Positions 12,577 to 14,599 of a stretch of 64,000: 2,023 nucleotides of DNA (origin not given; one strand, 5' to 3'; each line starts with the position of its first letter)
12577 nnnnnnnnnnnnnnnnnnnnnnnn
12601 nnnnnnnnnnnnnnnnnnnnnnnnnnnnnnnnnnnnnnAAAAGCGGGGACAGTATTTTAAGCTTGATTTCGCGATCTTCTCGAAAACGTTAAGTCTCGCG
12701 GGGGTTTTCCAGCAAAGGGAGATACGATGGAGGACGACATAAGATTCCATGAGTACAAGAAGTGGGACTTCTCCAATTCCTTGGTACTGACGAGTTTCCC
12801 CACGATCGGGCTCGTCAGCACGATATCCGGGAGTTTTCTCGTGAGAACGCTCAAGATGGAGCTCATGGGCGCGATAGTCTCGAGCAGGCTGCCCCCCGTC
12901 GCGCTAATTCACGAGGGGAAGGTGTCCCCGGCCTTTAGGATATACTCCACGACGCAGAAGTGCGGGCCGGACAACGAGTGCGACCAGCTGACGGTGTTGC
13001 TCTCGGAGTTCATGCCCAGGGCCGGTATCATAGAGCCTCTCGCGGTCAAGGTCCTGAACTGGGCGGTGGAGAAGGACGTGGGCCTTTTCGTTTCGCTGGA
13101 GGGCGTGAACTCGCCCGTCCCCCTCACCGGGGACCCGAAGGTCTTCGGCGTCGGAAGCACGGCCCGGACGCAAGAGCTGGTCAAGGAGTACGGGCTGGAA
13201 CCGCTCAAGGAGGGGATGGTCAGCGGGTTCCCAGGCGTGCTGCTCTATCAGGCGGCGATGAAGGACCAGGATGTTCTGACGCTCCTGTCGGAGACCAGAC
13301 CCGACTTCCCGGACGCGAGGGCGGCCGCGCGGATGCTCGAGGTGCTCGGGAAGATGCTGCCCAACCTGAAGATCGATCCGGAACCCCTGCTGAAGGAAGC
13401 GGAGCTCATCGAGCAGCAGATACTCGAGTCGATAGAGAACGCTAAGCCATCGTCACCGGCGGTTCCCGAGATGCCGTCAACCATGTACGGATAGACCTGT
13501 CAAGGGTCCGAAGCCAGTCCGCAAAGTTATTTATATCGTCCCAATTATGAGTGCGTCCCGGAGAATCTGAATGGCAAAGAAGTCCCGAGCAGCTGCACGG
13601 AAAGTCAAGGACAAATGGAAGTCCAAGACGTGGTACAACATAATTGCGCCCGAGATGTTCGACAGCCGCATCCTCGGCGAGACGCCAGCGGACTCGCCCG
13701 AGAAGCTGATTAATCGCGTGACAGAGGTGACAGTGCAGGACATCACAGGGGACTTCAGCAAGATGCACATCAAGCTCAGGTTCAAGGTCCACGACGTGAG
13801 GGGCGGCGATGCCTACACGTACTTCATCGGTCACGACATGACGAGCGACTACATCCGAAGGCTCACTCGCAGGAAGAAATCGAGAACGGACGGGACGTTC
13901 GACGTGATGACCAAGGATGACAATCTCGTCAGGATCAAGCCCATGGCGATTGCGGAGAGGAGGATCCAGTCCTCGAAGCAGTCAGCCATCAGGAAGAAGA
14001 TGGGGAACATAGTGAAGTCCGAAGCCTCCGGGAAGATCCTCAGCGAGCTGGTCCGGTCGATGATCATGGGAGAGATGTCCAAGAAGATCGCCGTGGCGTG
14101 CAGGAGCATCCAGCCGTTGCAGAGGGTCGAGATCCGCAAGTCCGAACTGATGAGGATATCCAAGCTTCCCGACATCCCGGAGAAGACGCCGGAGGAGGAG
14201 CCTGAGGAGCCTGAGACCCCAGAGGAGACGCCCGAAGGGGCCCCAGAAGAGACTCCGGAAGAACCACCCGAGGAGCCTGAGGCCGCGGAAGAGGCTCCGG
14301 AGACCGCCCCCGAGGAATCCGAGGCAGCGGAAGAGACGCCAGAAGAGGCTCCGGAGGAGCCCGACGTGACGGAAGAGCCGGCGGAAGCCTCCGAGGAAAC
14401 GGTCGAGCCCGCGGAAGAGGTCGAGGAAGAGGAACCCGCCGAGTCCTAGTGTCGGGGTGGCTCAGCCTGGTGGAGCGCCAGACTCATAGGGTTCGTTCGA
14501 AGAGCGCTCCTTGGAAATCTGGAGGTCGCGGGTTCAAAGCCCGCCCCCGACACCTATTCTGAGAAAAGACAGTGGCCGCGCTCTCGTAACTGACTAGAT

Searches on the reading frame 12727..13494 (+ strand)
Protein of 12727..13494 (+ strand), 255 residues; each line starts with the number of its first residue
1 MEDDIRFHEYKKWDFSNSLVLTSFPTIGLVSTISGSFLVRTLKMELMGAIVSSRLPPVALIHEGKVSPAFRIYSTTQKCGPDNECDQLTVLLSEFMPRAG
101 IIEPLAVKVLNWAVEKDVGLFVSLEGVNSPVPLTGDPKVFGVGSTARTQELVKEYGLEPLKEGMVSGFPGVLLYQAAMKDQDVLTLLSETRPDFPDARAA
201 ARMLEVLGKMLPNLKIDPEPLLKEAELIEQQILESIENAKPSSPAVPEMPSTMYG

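Call 38: search_protein_families(library=pfam, proteins=[window:12727-13494:+], max_evalue=0.001)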
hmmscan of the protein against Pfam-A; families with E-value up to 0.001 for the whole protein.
window:12727-13494:+ (255 aa): 1 family
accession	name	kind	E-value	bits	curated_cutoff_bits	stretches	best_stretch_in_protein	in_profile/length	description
PF09754.15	PAC2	-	9e-35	120.9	25.8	1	21-234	2-213/215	PAC2 family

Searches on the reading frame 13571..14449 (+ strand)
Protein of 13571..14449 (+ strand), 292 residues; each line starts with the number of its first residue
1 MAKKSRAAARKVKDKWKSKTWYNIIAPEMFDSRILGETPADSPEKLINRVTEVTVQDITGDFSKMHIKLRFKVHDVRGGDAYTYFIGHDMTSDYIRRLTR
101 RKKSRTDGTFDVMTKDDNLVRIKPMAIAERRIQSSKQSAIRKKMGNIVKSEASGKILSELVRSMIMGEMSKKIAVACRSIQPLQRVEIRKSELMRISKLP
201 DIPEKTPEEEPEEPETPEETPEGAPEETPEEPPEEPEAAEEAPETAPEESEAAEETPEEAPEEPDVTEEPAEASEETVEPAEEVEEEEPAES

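Call 38: search_protein_families(library=pfam, proteins=[window:13571-14449:+], max_evalue=0.001)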
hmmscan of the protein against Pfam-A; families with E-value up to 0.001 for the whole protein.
window:13571-14449:+ (292 aa): 1 family
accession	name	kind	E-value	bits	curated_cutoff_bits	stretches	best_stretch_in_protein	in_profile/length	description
PF01015.23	Ribosomal_S3Ae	-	1.8e-69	233.6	29.3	1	9-194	3-188/191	Ribosomal S3Ae family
